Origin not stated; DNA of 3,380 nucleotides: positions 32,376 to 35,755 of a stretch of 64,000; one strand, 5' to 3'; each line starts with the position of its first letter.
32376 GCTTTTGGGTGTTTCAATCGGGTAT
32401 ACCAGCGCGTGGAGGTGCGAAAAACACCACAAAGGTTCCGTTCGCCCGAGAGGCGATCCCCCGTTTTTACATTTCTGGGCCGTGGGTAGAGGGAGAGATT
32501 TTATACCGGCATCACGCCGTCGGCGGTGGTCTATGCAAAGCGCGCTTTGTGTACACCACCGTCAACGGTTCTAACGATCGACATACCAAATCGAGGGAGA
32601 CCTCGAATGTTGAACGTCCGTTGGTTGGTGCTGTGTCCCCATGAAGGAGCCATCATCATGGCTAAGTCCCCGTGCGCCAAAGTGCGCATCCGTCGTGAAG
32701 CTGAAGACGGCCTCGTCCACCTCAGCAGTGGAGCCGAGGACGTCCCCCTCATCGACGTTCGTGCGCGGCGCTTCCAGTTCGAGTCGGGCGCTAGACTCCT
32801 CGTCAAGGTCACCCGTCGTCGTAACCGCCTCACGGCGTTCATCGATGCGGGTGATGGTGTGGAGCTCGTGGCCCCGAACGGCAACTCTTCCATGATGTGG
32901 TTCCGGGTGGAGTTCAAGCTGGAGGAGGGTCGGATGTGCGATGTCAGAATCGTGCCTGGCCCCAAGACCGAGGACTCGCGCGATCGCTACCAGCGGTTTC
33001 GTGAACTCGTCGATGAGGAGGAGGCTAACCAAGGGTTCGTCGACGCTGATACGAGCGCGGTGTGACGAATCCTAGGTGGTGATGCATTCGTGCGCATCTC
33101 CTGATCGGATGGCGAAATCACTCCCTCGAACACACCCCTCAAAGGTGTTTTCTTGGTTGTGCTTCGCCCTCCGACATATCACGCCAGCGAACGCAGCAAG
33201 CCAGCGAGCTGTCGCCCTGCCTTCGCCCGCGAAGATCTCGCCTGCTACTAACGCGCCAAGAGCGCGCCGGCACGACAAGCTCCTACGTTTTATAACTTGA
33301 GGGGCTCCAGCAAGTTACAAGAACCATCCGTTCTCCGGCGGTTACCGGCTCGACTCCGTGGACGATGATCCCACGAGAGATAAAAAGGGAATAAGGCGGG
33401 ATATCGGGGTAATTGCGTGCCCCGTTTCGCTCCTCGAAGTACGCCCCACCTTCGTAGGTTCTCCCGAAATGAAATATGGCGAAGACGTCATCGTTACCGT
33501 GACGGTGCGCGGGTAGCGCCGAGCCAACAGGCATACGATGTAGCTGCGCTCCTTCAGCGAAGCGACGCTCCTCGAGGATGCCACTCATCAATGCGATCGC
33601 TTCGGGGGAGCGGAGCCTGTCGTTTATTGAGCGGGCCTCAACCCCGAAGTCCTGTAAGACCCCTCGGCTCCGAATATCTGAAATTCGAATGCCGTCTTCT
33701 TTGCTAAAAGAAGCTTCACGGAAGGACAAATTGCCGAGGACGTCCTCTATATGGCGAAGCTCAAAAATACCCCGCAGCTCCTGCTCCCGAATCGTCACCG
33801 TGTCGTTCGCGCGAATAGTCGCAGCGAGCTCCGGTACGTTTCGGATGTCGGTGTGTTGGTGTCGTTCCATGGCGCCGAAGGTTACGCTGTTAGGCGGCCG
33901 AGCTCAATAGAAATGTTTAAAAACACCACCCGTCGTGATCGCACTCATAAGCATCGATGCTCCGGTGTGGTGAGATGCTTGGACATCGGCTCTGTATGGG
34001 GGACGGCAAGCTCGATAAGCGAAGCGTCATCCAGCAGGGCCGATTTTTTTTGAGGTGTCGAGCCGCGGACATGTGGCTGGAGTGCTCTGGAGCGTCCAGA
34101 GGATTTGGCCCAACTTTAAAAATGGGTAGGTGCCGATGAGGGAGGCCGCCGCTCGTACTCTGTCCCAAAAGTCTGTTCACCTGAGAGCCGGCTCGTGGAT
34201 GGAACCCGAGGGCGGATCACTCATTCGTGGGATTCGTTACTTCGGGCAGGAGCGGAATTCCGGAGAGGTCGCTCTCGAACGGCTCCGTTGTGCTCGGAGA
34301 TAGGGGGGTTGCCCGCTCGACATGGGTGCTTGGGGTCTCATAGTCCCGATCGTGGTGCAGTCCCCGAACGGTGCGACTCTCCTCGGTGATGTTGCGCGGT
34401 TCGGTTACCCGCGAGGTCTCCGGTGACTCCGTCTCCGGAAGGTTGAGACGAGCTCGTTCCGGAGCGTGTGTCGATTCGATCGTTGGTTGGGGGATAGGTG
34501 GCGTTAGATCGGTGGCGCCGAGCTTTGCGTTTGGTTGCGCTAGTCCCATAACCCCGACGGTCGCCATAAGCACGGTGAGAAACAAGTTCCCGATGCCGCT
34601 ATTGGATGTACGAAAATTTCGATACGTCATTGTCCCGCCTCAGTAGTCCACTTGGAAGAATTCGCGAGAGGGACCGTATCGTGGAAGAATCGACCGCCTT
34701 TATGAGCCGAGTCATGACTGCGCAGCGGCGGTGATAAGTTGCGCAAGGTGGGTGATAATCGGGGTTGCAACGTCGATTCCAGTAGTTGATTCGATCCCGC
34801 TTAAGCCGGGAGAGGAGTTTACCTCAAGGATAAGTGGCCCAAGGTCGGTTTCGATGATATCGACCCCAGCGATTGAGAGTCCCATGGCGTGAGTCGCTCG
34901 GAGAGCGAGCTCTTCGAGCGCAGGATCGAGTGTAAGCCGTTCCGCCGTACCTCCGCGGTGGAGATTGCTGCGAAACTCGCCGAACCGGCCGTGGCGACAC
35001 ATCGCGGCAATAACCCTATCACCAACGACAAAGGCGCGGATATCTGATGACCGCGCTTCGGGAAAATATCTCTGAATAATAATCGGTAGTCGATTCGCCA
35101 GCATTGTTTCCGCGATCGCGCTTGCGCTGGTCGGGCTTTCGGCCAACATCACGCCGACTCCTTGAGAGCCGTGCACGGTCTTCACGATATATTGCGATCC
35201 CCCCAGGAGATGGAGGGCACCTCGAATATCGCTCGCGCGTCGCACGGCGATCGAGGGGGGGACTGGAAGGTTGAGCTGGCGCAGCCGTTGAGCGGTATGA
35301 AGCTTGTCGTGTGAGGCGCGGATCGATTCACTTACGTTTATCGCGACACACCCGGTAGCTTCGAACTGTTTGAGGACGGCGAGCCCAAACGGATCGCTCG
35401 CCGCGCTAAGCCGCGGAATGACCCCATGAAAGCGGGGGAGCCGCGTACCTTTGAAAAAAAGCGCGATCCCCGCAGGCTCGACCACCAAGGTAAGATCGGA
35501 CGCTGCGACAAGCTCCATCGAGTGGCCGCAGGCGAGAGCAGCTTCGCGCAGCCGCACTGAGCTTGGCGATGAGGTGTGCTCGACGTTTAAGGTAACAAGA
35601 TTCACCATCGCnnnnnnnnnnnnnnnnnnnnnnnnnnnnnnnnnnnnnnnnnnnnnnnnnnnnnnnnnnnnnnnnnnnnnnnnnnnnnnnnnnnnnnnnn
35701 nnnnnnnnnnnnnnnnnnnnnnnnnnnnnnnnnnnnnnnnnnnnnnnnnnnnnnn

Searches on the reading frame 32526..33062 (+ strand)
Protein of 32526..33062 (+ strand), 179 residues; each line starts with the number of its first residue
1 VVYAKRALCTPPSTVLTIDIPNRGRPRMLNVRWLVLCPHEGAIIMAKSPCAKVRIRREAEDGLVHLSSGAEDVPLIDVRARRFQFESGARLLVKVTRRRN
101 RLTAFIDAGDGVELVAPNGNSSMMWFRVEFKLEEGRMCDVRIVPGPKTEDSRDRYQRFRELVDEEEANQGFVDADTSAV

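Call 83: search_protein_families(library=pfam, proteins=[window:32526-33062:+], max_evalue=0.001)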
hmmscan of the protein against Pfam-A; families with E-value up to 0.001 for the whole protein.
window:32526-33062:+ (179 aa): 1 family
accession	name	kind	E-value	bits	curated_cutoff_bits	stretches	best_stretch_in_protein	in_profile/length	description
PF06618.16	DUF1148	-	0.00053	20.6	25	1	37-96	5-63/114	Protein of unknown function (DUF1148)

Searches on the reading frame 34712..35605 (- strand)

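Call 83: search_protein_families(library=pfam, proteins=[window:34712-35605:-], max_evalue=0.001)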
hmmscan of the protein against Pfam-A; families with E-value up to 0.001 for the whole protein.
window:34712-35605:- (297 aa): 5 families
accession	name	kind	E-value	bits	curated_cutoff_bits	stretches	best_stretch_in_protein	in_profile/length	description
PF08443.16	RimK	-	2.8e-48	164.5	21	1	99-286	2-187/188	RimK-like ATP-grasp domain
PF02955.21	GSH-S_ATP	-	5.6e-17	62.2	23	1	116-273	13-172/175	Prokaryotic glutathione synthetase, ATP-grasp domain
PF18030.7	Rimk_N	-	3.1e-15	56.7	26.4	1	11-95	10-94/94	RimK PreATP-grasp domain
PF02655.19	ATP-grasp_3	-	3.3e-10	40.7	23.2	1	99-264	2-155/160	ATP-grasp domain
PF14397.11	ATPgrasp_ST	-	3e-09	36.9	31.4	0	232-272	220-262/278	Sugar-transfer associated ATP-grasp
